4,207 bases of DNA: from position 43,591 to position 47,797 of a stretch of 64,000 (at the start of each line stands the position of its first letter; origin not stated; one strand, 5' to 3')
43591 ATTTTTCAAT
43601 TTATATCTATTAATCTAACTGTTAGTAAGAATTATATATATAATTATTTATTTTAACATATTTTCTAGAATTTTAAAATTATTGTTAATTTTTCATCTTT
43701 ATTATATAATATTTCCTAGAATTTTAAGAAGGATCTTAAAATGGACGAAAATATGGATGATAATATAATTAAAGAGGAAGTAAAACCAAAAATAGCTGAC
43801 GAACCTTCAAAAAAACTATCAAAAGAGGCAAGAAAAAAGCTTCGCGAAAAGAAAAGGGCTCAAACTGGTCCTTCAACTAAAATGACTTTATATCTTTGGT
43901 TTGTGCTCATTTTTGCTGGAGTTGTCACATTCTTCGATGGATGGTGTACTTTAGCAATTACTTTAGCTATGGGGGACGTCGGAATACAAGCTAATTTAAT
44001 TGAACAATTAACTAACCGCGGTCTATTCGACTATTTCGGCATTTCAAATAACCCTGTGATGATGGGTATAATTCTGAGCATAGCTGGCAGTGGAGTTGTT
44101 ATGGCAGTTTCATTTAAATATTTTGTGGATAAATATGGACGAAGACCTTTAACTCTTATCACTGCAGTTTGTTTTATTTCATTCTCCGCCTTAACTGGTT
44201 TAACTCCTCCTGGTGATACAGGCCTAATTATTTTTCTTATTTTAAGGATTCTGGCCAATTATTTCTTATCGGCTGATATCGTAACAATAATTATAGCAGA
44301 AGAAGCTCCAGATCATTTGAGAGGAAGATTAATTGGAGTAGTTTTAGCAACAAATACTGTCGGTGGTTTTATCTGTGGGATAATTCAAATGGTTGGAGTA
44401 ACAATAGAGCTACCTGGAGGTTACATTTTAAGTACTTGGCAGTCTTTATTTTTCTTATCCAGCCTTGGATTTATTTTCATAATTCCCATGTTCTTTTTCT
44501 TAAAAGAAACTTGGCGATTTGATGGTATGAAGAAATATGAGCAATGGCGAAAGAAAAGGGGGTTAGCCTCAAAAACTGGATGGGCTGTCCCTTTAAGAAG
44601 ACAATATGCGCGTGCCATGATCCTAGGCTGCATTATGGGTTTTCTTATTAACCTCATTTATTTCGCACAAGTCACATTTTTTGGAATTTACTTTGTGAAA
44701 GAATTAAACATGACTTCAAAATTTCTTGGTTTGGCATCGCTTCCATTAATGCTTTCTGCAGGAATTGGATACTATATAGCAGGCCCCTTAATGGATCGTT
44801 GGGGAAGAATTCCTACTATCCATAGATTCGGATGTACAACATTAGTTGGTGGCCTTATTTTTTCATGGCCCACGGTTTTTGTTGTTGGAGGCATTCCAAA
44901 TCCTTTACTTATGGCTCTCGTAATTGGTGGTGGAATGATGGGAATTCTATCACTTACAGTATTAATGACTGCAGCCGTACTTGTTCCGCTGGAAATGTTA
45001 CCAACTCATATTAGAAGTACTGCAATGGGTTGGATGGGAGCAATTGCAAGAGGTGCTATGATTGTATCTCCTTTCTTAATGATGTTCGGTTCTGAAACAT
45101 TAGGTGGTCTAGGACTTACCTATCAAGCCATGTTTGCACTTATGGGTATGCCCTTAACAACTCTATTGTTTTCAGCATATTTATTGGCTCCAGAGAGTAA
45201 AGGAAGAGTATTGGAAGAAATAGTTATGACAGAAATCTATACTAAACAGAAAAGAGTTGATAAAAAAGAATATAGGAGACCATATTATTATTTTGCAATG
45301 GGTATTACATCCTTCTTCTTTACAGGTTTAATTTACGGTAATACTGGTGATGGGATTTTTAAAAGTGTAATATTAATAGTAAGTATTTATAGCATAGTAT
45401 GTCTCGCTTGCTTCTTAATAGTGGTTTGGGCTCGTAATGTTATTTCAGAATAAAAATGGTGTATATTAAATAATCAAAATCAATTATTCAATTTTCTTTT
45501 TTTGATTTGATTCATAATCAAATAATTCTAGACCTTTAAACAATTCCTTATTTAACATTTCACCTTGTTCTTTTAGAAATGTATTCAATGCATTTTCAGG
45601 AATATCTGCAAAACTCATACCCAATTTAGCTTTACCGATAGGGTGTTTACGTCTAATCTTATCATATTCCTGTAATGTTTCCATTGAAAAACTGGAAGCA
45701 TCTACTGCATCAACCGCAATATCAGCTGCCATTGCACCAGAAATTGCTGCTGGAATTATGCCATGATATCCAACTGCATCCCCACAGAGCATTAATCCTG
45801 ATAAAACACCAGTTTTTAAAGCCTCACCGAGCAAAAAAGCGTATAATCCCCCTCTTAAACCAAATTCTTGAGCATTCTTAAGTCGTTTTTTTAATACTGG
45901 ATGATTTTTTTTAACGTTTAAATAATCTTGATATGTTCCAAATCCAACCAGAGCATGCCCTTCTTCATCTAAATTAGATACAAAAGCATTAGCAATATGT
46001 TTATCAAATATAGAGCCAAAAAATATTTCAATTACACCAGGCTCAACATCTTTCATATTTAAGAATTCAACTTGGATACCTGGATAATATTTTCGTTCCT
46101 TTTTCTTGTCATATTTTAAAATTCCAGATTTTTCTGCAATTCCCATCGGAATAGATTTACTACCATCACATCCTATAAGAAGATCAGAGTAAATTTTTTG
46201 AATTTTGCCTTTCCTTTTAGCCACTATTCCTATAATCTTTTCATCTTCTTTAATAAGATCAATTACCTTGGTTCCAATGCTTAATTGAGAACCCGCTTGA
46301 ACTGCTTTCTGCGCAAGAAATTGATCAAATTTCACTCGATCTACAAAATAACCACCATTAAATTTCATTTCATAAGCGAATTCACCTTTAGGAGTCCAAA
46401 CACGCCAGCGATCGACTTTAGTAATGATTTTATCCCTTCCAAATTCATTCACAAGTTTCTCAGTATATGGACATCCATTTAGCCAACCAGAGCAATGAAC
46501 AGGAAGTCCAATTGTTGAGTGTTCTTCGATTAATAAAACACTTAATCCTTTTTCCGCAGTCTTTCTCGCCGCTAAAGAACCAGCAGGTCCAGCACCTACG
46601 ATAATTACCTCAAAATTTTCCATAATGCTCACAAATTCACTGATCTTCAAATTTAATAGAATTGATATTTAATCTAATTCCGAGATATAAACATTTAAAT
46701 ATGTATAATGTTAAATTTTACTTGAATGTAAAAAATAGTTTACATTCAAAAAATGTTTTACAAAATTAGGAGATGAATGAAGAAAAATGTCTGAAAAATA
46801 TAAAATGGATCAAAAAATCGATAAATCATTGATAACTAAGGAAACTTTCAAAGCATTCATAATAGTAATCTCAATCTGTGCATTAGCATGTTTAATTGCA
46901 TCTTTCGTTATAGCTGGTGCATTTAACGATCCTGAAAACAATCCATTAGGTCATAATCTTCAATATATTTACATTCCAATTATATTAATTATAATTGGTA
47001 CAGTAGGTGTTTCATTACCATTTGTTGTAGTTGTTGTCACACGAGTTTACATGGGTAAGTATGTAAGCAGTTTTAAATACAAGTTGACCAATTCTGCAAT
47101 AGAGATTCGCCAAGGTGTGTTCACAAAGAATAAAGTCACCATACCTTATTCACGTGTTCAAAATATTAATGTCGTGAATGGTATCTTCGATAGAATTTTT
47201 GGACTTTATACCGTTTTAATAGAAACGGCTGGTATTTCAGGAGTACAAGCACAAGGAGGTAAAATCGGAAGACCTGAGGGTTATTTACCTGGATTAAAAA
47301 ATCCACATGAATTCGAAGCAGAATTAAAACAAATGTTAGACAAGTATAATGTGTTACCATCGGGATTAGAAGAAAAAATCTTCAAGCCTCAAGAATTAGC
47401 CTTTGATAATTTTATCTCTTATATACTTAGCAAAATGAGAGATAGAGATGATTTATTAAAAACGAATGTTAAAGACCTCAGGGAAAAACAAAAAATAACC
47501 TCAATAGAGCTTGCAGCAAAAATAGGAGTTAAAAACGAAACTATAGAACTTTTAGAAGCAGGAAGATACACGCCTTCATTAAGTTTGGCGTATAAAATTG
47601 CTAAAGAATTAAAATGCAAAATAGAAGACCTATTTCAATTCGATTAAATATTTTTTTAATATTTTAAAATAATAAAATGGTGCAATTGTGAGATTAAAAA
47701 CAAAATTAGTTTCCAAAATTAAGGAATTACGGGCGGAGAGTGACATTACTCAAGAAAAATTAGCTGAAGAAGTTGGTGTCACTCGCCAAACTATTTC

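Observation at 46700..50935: Candidate undescribed membrane-tethered transcription/signalling operon (PH-TM-XRE, double XRE, TM-Spt5 KOW, LRR)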

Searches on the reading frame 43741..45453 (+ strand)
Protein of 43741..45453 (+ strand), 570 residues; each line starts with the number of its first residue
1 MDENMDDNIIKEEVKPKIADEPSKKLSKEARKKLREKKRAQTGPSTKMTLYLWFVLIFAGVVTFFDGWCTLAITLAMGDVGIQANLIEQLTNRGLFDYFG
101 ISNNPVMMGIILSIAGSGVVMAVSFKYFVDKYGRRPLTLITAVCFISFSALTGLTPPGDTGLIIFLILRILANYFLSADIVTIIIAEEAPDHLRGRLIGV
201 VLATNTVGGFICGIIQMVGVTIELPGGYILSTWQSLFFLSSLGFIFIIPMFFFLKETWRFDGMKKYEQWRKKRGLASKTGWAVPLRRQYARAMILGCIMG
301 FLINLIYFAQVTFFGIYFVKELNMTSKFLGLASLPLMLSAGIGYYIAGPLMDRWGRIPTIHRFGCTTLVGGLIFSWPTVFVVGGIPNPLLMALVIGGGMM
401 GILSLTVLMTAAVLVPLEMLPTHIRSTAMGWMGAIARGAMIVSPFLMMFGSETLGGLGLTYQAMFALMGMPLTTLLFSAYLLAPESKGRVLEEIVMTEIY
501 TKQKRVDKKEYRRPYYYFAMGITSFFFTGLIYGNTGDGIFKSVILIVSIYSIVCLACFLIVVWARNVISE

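Call 3: search_protein_families(library=pfam, proteins=[window:43741-45453:+], max_evalue=0.01)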
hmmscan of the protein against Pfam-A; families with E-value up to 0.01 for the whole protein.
window:43741-45453:+ (570 aa): 2 families
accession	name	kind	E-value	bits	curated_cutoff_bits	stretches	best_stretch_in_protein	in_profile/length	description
PF07690.21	MFS_1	-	3e-23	82.7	33.4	2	96-411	24-322/347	Major Facilitator Superfamily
PF00083.30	Sugar_tr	-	7.3e-16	58.5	22.3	1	92-494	31-448/452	Sugar (and other) transporter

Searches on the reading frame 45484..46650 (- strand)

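Call 3: search_protein_families(library=pfam, proteins=[window:45484-46650:-], max_evalue=0.01)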
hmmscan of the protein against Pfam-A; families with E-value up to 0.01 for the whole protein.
window:45484-46650:- (388 aa): 11 families
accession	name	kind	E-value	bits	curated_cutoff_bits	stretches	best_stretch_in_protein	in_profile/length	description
PF01494.25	FAD_binding_3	-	1.4e-12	48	22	2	106-167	100-162/349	FAD binding domain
PF12831.13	FAD_oxidored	-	5.5e-11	42.8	27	1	14-161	1-143/416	FAD dependent oxidoreductase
PF03486.20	HI0933_like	-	1.3e-08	35.1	50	1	14-169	2-169/244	HI0933-like protein Rossmann domain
PF01946.23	Thi4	-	1.7e-08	34.4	26.2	1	5-145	11-138/235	Thi4 family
PF00890.30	FAD_binding_2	-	5.2e-08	32.9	20.4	1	15-58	2-46/414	FAD binding domain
PF01266.30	DAO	-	6.8e-08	32.8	27.9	1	15-48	2-35/353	FAD dependent oxidoreductase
PF07992.20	Pyr_redox_2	-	8.5e-08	32.4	26.1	1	14-174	2-119/291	Pyridine nucleotide-disulphide oxidoreductase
PF01134.28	GIDA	-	1.5e-07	31.2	22.1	1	14-151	1-140/391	Glucose inhibited division protein A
PF13450.12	NAD_binding_8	-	4.5e-07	30.5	21.9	1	17-49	1-33/68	NAD(P)-binding Rossmann-like domain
PF04820.20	Trp_halogenase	-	1.1e-05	24.9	21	0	92-170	144-219/458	Tryptophan halogenase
PF05834.18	Lycopene_cycl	-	0.00082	19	23.4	1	15-47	2-36/380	Lycopene cyclase protein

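Call 37: search_protein_families(library=ncbifam, proteins=[window:45484-46650:-], max_evalue=0.01)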
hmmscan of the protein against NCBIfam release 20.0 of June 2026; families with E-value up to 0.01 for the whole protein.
window:45484-46650:- (388 aa): 95 families (the best 25 are shown)
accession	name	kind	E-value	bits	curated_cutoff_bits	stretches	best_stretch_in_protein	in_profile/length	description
TIGR02032.1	GG-red-SF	subfamily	1.8e-33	116.5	158.8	1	14-311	2-296/297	geranylgeranyl reductase family protein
NF041160.1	DGGPL_Thplmales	equivalog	8.5e-28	97.4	780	1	10-334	1-332/396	digeranylgeranylglycerophospholipid reductase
TIGR02023.1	BchP-ChlP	subfamily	1.3e-19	70.5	343.3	1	14-332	2-316/388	geranylgeranyl diphosphate reductase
NF041080.1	DGGGPL_reductase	equivalog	3.5e-19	69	580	1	12-165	1-156/447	digeranylgeranylglycerophospholipid reductase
NF007542.0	PRK10157.1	subfamily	1.7e-13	50.1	610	1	12-181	5-176/428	FAD-dependent oxidoreductase FixC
NF041385.1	Dggglyphlred_Halo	equivalog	1.5e-12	46.7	700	1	10-184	2-167/405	digeranylgeranylglycerophospholipid reductase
NF008519.0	PRK11445.1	equivalog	2.1e-12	46.9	303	1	10-261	1-238/355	FAD-binding protein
NF049967.1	QhpG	equivalog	2.1e-12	46.7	240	1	15-164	1-140/423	flavin-dependent monooxygenase QhpG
NF007450.0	PRK10015.1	subfamily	9.7e-12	44.3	466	1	11-145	4-147/429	FAD-dependent oxidoreductase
NF004834.1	PRK06185.1-3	subfamily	3.8e-11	42.4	500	1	102-167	105-171/420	FAD-dependent oxidoreductase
NF004835.0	PRK06185.1-4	equivalog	4.3e-11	42.2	601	1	102-167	108-174/411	FAD-dependent oxidoreductase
NF004780.0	PRK06126.1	subfamily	5.8e-10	38.1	445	2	10-45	6-41/552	hypothetical protein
TIGR00292.1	TIGR00292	equivalog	8.3e-10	38.3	148.3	1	5-145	15-141/254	sulfide-dependent adenosine diphosphate thiazole synthase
TIGR00275.1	TIGR00275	subfamily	5.8e-09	35.3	183.8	1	15-55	1-41/401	aminoacetone oxidase family FAD-binding enzyme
NF004829.0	PRK06183.1-3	subfamily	1.5e-08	33.9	390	1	10-46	6-42/520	bifunctional 3-(3-hydroxy-phenyl)propionate/3-hydroxycinnamic acid hydroxylase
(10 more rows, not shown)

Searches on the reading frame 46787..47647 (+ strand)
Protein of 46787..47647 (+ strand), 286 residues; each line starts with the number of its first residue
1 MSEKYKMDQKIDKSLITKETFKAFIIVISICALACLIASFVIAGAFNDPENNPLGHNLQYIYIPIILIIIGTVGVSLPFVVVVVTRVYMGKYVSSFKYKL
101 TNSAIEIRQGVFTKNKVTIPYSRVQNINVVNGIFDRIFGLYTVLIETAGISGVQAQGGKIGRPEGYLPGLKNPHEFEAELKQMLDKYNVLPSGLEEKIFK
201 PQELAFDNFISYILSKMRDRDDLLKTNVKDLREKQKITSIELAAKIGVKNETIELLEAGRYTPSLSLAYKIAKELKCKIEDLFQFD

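Call 3: search_protein_families(library=pfam, proteins=[window:46787-47647:+], max_evalue=0.01)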
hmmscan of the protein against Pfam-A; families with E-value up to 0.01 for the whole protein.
window:46787-47647:+ (286 aa): 5 families
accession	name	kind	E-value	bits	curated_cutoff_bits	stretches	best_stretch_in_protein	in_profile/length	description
PF03703.20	bPH_2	-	3.5e-17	62.9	22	1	95-152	3-60/78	Bacterial PH domain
PF01381.28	HTH_3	-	1e-11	45.1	23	1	228-282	1-55/55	Helix-turn-helix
PF13443.12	HTH_26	-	2e-07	31.6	22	1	229-285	3-60/63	Cro/C1-type HTH DNA-binding domain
PF12844.13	HTH_19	-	0.00016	22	30.2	1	228-284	4-60/64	Helix-turn-helix domain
PF13800.11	Sigma_reg_N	-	0.0096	16.6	26.3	0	16-58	8-50/91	Sigma factor regulator N-terminal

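Call 37: search_protein_families(library=ncbifam, proteins=[window:46787-47647:+], max_evalue=0.01)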
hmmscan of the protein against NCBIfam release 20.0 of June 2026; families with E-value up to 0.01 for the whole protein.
window:46787-47647:+ (286 aa): 8 families
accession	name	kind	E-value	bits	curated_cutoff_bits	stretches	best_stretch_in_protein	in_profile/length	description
TIGR00270.2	TIGR00270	equivalog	1.6e-07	31.2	110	1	225-279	77-131/159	multiprotein bridging factor aMBF1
NF041951.1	phage_RstR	subfamily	3.8e-06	27.1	80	1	225-281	4-60/108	RstR family transcriptional repressor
NF047948.1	male_kill_WMK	equivalog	6.8e-06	25.7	300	1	227-283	9-65/300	WO male-killing family protein Wmk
TIGR03070.1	couple_hipB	subfamily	8.2e-05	22.5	71.65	1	227-273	6-52/58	type II toxin-antitoxin system Y4mF family antitoxin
NF007271.0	PRK09726.1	equivalog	9.8e-05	22.3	79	1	225-277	14-66/88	type II toxin-antitoxin system antitoxin HipB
NF006015.0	PRK08154.1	subfamily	0.0031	16.7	204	1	224-283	31-90/314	anaerobic benzoate catabolism transcriptional regulator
NF010465.0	PRK13890.1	equivalog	0.0057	16.8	96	0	223-279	5-61/121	conjugal transfer protein TrbA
NF041265.1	NadS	equivalog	0.0069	16.7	60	0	227-272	34-78/94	NadS family protein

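Call 38: find_homologous_proteins(query=window:46787-47647:+, max_evalue=0.00001)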
Query window:46787-47647:+ (286 aa): 315 proteins with E <= 0.00001 among 1923 candidates; the best 120 are listed. Only proteins of 157 to 501 residues were searched: fused or split forms outside these lengths cannot appear, so this answer is no evidence that the protein stands alone or is whole; lengths 'longer' or 'shorter' looks for them.
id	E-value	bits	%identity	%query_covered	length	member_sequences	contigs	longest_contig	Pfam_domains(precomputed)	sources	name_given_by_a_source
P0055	9.2e-182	620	100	100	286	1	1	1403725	PF03703.21,PF01381.29,PF13443.13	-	-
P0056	5.1e-177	605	97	100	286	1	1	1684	PF03703.21,PF01381.29,PF13443.13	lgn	-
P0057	6.9e-134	463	74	100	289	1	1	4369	PF12844.14,PF03703.21,PF01381.29,PF13560.13,PF13443.13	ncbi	ncbi:MAG: PH domain-containing protein [Promethearchaeota archaeon]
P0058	7.6e-134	463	74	100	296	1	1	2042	PF12844.14,PF03703.21,PF01381.29,PF13560.13,PF13443.13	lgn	-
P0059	2.0e-131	455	73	100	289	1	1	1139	PF03703.21,PF01381.29,PF13443.13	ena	-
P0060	1.7e-119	416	66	100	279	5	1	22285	PF03703.21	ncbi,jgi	ncbi:MAG: PH domain-containing protein [Candidatus Helarchaeota archaeon]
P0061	8.1e-112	391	65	100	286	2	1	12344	PF12844.14,PF03703.21,PF01381.29,PF13560.13,PF13443.13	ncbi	ncbi:MAG: PH domain-containing protein [Candidatus Helarchaeota archaeon]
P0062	5.2e-108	379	63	100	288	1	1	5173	PF12844.14,PF03703.21,PF01381.29,PF13443.13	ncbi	ncbi:MAG: PH domain-containing protein [Candidatus Hodarchaeota archaeon]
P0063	3.5e-95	337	59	99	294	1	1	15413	PF12844.14,PF24649.2,PF03703.21,PF01381.29,PF13443.13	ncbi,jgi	-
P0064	5.3e-95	336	58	100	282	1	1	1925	PF03703.21,PF01381.29,PF13560.13,PF13443.13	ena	-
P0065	6.1e-95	336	57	100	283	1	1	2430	PF12844.14,PF03703.21,PF01381.29,PF13443.13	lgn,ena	-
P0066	2.0e-94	334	57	99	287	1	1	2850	PF03703.21,PF01381.29,PF13443.13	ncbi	-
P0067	6.6e-94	332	58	99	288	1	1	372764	PF12844.14,PF03703.21,PF01381.29,PF13443.13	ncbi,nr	ncbi:MAG: helix-turn-helix domain-containing protein [Candidatus Lokiarchaeota archaeon]|nr:helix-tu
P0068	1.3e-93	331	67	74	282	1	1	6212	PF12844.14,PF03703.21,PF01381.29,PF13560.13,PF13443.13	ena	-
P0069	1.0e-91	325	56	100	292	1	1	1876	PF12844.14,PF03703.21,PF01381.29,PF13443.13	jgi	-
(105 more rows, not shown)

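Call 64: find_related_loci(query=A4, collection=genome_contigs, flank=6000)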
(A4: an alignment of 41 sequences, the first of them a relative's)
Query A4 (286 aa) in genome_contigs; peptide patterns used: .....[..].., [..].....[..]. (x = any residue, [..] = any of these).
175 stretches matched a pattern; 87 encode a relative of the query (tblastn E <= 1e-3); the best 80 are kept; 80 distinct loci.
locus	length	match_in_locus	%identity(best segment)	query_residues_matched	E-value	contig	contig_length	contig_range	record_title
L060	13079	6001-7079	59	1-286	9e-99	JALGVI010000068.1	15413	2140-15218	MAG: Candidatus Helarchaeota archaeon isolate Meg19_1012_Bin_504 Meg19_1012_Bin_504_scaffold_10711, whole genome shotgun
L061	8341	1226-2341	54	1-286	1e-95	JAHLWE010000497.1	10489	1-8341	MAG: Promethearchaeota archaeon isolate 2R3_4 k141_98939, whole genome shotgun sequence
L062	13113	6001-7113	55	1-286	3e-94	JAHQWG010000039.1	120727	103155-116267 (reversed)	MAG: Promethearchaeia archaeon isolate ABR01 NODE_48_length_120727_cov_21, whole genome shotgun sequence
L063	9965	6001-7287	53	8-286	1e-91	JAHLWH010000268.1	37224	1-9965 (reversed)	MAG: Promethearchaeota archaeon isolate 6H3_1 k141_96793, whole genome shotgun sequence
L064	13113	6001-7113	52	1-286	8e-91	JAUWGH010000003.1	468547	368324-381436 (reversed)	MAG: Promethearchaeota archaeon isolate CSMAG_2237 CSMAG_2237_k141_2913741_length_468547_cov_72.2749, whole genome shotg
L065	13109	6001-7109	48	5-286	1e-75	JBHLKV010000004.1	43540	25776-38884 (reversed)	MAG: Candidatus Hodarchaeota archaeon isolate DZ1M.223 DZ1M.223@2470, whole genome shotgun sequence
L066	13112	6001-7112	47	3-286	1e-74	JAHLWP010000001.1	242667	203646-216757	MAG: Promethearchaeota archaeon isolate 9R3_44 NODE_1_length_242667_cov_243.284978, whole genome shotgun sequence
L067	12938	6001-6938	56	64-284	1e-74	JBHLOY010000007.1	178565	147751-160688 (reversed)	MAG: Promethearchaeota archaeon isolate DZ3S.305 DZ3S.305@78, whole genome shotgun sequence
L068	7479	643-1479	49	4-283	2e-73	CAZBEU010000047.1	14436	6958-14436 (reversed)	MAG TPA_asm: uncultured archaeon isolate SRP185410_co1_420 genome assembly, contig: k141_1330804, whole genome shotgun s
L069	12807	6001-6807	48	11-284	2e-73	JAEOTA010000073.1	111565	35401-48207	MAG: Promethearchaeota archaeon isolate YT1_007 k127_67189678, whole genome shotgun sequence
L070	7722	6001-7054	49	11-286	5e-73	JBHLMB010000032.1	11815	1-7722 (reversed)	MAG: Promethearchaeota archaeon isolate DZ2M.159 DZ2M.159@18411, whole genome shotgun sequence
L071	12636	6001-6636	56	75-285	1e-72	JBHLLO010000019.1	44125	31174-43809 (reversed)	MAG: Candidatus Hermodarchaeota archaeon isolate DZ1M.51 DZ1M.51@2412, whole genome shotgun sequence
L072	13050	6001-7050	47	11-285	1e-72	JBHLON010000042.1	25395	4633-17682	MAG: Promethearchaeota archaeon isolate DZ3M.354 DZ3M.354@5683, whole genome shotgun sequence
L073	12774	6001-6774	49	18-284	7e-72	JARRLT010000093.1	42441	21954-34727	MAG: Promethearchaeota archaeon isolate Spart_079_MAG scaffold_2944, whole genome shotgun sequence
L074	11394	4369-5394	49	30-285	2e-71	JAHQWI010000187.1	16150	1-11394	MAG: Promethearchaeia archaeon isolate ABR03 NODE_701_length_16150_cov_5, whole genome shotgun sequence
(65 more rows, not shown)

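Call 79: predict_structure(alignment_id=A4)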
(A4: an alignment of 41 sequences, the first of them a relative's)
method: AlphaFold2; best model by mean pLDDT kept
length: 286 residues; sequences in the alignment: 41
mean_pLDDT: 77.0   pTM: 0.53
mean pLDDT of the five models: 77.0, 75.6, 75.2, 73.3, 71.5
residues with pLDDT >= 90: 17; 70-90: 203; 50-70: 41; < 50: 25
segments of 3 or more residues with pLDDT < 50: 1-5, 151-161, 190-198
pLDDT, mean of each block of 10 residues (from residue 1): 56 87 87 83 76 65 79 83 90 87 82 80 80 82 76 39 73 84 69 45 62 67 81 91 89 87 83 88 79
secondary structure, 60 per line:
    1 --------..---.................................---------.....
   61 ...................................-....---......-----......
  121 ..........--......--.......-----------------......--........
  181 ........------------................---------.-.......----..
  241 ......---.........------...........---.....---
elements in order: H14-46 H56-95 E97-100 E104-109 E115-120 E124-130 H133-138 E141-147 E165-170 H173-188 H201-216 H228-234 H239-246 H250-258 H265-275 H279-282

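Call 80: find_encoding_contigs(protein=P0057, flank=5000, max_places=2)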
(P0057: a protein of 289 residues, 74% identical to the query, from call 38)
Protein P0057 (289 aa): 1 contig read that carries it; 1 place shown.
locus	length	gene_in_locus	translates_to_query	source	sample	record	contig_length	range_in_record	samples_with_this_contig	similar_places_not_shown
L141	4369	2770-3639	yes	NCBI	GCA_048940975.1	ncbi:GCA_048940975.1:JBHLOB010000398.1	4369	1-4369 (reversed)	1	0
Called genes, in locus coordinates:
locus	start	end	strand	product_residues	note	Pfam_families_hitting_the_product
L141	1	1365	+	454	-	PF00083:Sugar_tr, PF07690:MFS_1, PF00083:Sugar_tr, PF07690:MFS_1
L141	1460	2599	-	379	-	PF00890:FAD_binding_2 (weak), PF01134:GIDA (weak), PF01946:Thi4, PF03486:HI0933_like, PF07992:Pyr_redox_2, PF12831:FAD_oxidored, PF13450:NAD_binding_8 (weak), PF01494:FAD_binding_3 (weak), +2 more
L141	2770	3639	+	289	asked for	PF03703:bPH_2, PF01381:HTH_3, PF12844:HTH_19 (weak), PF13443:HTH_26 (weak), PF13560:HTH_31 (weak)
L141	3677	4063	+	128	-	PF13744:HTH_37 (faint), PF13560:HTH_31, PF01381:HTH_3, PF12844:HTH_19, PF13443:HTH_26, PF01381:HTH_3, PF12844:HTH_19, PF13443:HTH_26 (weak), +2 more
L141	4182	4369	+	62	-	?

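Call 81: find_encoding_contigs(protein=P0061, flank=6000, max_places=2)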
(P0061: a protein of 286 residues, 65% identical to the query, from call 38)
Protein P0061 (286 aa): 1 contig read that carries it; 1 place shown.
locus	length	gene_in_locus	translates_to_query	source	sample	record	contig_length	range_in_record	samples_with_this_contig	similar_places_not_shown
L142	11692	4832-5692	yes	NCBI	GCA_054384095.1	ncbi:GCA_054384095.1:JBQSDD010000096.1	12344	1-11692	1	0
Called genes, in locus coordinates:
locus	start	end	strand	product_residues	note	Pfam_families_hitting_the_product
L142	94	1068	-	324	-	PF01565:FAD_binding_4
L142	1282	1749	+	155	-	-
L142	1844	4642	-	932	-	PF01074:Glyco_hydro_38N, PF09261:Alpha-mann_mid, PF07748:Glyco_hydro_38C, PF17677:Glyco_hydro38C2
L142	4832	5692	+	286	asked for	PF13560:HTH_31 (faint), PF03703:bPH_2, PF01381:HTH_3, PF12844:HTH_19 (faint), PF13443:HTH_26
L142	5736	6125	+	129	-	PF13545:HTH_Crp_2 (faint), PF13744:HTH_37 (faint), PF13560:HTH_31, PF01381:HTH_3, PF12844:HTH_19, PF13443:HTH_26, PF01381:HTH_3, PF12844:HTH_19, +3 more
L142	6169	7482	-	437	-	PF06050:HGD-D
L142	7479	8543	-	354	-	PF06050:HGD-D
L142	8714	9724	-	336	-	PF08240:ADH_N, PF16912:Glu_dehyd_C, PF00107:ADH_zinc_N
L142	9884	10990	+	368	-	PF00890:FAD_binding_2 (faint), PF01134:GIDA (faint), PF01266:DAO (weak), PF01494:FAD_binding_3 (faint), PF01946:Thi4 (weak), PF05834:Lycopene_cycl (weak), PF12831:FAD_oxidored, PF13450:NAD_binding_8 (weak), +2 more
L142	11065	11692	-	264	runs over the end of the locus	PF01135:PCMT, PF01209:Ubie_methyltran, PF05175:MTS, PF13489:Methyltransf_23, PF02390:Methyltransf_4, PF13847:Methyltransf_31, PF08241:Methyltransf_11, PF08242:Methyltransf_12, +4 more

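Call 88: search_protein_families(library=padloc, proteins=[window:46787-47647:+], max_evalue=0.01)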
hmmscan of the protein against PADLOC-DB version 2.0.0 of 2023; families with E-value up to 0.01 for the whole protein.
window:46787-47647:+ (286 aa): 10 families
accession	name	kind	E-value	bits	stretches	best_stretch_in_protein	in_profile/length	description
PDLC02926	HTH_VI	-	6.2e-09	34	1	224-285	2-63/92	-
PDLC04142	capH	-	3.3e-06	26.1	1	222-280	5-63/103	capH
PDLC03949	RmrA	-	2.6e-05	21.3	1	232-280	11-59/363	-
PDLC03952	RmrA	-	8.1e-05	19.6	1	218-278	17-77/395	-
PDLC03954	RmrA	-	0.00027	18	1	223-279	10-66/380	-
PDLC03947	RmrA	-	0.0019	15.1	1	217-276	5-64/383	-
PDLC03665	Control_protein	-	0.0046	15.2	1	226-285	11-71/77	control protein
PDLC03944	RmrA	-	0.0048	14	1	228-277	11-60/384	-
PDLC03951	RmrA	-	0.0052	13.8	1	228-279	13-64/400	-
PDLC03946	RmrA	-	0.0057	13.4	1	231-278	10-57/357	-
